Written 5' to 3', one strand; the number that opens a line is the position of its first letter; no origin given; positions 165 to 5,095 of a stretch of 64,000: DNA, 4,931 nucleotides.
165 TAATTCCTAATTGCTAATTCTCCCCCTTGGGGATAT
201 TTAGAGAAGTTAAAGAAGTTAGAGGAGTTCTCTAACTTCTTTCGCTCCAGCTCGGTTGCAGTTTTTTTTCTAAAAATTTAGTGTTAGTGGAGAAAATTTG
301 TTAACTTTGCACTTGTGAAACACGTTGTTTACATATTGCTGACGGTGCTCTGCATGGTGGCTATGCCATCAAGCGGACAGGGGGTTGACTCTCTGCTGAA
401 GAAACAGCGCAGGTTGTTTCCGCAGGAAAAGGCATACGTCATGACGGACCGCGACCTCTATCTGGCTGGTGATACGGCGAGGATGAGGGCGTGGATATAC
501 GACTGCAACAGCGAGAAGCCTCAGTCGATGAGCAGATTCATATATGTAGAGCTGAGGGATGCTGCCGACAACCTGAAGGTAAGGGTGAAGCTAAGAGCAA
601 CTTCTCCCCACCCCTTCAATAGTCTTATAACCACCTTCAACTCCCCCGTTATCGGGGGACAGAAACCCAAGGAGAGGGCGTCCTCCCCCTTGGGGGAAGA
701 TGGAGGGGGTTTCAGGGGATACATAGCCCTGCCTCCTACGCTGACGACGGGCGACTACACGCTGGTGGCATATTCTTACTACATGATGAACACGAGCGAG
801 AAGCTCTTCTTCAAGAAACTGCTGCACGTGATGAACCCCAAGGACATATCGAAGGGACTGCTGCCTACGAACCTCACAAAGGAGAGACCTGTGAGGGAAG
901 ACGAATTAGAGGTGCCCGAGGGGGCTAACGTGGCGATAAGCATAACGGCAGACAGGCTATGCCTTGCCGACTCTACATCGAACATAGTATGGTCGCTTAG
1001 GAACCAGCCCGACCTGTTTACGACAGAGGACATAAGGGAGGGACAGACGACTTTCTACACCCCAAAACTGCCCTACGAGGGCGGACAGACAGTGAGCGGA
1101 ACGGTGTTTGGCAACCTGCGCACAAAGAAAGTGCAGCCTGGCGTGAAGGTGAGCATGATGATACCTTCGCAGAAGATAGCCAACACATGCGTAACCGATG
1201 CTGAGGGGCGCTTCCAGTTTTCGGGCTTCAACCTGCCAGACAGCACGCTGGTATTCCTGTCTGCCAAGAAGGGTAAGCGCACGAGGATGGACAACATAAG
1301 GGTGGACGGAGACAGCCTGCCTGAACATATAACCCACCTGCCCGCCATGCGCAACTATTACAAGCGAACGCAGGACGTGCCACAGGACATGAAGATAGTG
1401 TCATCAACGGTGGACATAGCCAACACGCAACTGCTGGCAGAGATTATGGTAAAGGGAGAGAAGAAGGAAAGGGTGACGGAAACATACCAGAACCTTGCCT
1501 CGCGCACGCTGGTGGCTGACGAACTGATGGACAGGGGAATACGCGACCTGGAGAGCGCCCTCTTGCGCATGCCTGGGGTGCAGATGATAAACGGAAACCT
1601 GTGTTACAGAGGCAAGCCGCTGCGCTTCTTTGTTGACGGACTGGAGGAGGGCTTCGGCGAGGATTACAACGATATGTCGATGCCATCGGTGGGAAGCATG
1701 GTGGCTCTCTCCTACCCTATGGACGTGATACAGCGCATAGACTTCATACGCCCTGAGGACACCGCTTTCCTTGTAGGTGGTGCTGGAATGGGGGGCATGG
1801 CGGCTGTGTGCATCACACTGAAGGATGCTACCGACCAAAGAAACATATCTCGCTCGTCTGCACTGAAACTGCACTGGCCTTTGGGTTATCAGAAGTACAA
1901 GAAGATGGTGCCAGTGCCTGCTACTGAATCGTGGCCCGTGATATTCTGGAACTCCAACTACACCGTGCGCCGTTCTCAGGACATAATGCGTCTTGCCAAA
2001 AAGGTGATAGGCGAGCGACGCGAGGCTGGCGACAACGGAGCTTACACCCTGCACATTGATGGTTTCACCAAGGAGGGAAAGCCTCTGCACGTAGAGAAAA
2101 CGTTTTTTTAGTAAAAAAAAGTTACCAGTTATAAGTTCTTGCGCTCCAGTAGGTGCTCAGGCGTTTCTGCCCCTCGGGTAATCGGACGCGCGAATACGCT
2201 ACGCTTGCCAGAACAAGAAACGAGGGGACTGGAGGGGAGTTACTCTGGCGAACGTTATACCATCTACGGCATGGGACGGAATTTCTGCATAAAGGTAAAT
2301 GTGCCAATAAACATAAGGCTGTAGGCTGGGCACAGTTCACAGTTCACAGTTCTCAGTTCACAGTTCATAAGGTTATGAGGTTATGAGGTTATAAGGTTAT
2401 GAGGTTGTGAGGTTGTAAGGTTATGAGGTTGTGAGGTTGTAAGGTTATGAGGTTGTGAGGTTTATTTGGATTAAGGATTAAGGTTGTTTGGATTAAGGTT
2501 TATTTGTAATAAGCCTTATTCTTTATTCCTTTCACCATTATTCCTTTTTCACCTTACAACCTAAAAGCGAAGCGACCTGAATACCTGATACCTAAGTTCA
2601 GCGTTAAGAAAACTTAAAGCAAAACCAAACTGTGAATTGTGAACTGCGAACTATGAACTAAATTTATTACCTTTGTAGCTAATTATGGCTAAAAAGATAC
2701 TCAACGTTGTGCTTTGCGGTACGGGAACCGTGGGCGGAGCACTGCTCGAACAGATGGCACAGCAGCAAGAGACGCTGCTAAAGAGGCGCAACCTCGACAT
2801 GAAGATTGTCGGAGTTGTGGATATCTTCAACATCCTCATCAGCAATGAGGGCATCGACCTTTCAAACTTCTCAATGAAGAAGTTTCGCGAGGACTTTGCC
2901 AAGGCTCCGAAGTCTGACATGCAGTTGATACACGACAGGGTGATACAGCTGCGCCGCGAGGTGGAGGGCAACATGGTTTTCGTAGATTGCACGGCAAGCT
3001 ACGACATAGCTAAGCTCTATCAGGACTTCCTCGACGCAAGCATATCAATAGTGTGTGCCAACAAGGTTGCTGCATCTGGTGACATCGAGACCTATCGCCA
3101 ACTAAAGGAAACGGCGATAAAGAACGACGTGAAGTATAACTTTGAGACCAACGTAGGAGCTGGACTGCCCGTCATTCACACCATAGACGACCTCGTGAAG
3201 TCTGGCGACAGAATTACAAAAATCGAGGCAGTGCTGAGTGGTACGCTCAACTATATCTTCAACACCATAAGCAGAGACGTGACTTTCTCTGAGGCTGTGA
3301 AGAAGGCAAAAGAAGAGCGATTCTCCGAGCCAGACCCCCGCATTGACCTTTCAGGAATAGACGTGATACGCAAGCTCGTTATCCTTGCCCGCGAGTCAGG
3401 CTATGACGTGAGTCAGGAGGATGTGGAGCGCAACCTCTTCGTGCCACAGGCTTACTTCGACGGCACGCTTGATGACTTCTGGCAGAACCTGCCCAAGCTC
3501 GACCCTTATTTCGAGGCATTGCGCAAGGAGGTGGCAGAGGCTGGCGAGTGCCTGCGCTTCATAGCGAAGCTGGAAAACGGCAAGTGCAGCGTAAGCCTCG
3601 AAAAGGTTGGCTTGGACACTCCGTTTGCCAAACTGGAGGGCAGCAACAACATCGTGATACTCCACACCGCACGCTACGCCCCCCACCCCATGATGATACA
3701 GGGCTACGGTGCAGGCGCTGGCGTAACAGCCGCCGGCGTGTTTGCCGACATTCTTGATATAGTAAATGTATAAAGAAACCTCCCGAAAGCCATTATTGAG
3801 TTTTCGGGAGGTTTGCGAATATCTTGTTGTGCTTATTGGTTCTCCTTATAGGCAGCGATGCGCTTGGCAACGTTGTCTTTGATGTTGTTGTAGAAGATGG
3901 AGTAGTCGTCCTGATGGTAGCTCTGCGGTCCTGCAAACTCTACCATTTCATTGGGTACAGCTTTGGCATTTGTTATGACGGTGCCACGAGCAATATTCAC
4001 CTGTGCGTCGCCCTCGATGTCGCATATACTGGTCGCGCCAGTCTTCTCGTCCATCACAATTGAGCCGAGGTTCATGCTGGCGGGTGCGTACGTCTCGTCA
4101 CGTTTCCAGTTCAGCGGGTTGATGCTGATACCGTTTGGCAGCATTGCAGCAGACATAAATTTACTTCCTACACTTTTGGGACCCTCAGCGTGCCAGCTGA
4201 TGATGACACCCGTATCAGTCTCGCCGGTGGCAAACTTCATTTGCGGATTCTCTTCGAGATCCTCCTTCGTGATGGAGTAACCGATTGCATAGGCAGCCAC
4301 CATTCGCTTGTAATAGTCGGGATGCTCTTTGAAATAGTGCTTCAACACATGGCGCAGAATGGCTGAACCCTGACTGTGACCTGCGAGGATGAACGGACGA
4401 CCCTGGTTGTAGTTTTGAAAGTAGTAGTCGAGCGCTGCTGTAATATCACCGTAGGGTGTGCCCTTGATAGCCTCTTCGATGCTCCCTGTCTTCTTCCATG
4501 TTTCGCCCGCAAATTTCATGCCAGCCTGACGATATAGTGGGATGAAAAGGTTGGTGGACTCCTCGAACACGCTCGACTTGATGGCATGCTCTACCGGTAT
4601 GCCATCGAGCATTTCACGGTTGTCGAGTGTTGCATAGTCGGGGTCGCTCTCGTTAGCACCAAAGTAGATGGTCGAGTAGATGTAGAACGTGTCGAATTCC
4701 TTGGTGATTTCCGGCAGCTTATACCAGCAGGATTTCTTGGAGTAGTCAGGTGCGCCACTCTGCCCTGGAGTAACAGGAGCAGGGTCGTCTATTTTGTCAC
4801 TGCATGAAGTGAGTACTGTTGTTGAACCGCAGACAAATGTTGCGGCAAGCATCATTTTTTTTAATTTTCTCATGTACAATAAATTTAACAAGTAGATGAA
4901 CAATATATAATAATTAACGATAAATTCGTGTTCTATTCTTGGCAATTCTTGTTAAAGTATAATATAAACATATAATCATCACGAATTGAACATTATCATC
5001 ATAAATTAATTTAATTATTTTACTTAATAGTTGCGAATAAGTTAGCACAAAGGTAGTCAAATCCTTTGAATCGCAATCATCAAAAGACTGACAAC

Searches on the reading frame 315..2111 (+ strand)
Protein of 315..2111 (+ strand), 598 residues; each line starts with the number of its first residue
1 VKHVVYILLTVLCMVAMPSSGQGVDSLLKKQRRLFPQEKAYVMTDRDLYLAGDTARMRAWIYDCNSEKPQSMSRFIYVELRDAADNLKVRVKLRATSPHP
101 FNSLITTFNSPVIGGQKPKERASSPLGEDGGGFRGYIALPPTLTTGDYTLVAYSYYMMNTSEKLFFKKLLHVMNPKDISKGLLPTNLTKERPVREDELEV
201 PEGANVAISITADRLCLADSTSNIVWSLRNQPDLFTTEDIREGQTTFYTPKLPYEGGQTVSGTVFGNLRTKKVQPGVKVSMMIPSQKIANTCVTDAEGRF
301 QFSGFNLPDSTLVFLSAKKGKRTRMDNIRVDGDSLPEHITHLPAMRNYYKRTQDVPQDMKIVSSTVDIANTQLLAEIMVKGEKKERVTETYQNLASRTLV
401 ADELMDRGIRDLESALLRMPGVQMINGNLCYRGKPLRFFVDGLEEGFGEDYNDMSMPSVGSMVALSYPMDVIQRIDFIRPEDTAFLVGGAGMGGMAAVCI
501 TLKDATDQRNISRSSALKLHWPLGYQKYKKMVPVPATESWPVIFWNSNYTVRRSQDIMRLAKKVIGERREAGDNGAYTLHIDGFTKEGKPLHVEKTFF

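Call 76: search_protein_families(library=pfam, proteins=[window:315-2111:+])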
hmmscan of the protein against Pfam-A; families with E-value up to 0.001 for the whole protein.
window:315-2111:+ (598 aa): 2 families
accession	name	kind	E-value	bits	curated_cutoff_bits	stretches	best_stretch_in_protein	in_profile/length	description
PF01835.25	MG2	-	2.8e-07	31.3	32.8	1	39-94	1-54/96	MG2 domain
PF13620.12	CarboxypepD_reg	-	0.00034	21.3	32.3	0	259-331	1-70/82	Carboxypeptidase regulatory-like domain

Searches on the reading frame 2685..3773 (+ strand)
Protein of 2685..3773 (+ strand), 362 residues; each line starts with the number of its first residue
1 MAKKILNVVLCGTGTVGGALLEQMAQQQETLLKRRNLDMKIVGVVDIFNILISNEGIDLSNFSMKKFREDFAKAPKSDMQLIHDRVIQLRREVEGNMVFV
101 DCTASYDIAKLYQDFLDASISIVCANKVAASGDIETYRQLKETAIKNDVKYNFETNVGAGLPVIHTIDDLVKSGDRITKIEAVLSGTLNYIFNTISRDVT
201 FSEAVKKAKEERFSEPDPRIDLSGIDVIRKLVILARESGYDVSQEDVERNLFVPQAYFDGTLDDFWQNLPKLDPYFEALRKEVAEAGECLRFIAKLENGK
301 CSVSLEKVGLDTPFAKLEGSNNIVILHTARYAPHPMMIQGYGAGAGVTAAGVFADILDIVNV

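Call 76: search_protein_families(library=pfam, proteins=[window:2685-3773:+])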
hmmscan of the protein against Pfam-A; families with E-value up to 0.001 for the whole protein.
window:2685-3773:+ (362 aa): 2 families
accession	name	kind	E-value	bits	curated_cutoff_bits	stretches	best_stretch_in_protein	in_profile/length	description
PF00742.24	Homoserine_dh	-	4.7e-49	167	22.9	1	162-357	1-173/173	Homoserine dehydrogenase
PF03447.22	NAD_binding_3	-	1.5e-13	51.9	24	1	12-154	1-116/116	Homoserine dehydrogenase, NAD binding domain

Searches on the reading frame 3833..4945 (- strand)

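Call 76: search_protein_families(library=pfam, proteins=[window:3833-4945:-])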
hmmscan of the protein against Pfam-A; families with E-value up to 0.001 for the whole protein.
window:3833-4945:- (370 aa): 1 family
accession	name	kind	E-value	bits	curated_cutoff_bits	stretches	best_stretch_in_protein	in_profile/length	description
PF11288.14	DUF3089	-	1e-42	146.4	23.4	1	85-283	2-207/207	Protein of unknown function (DUF3089)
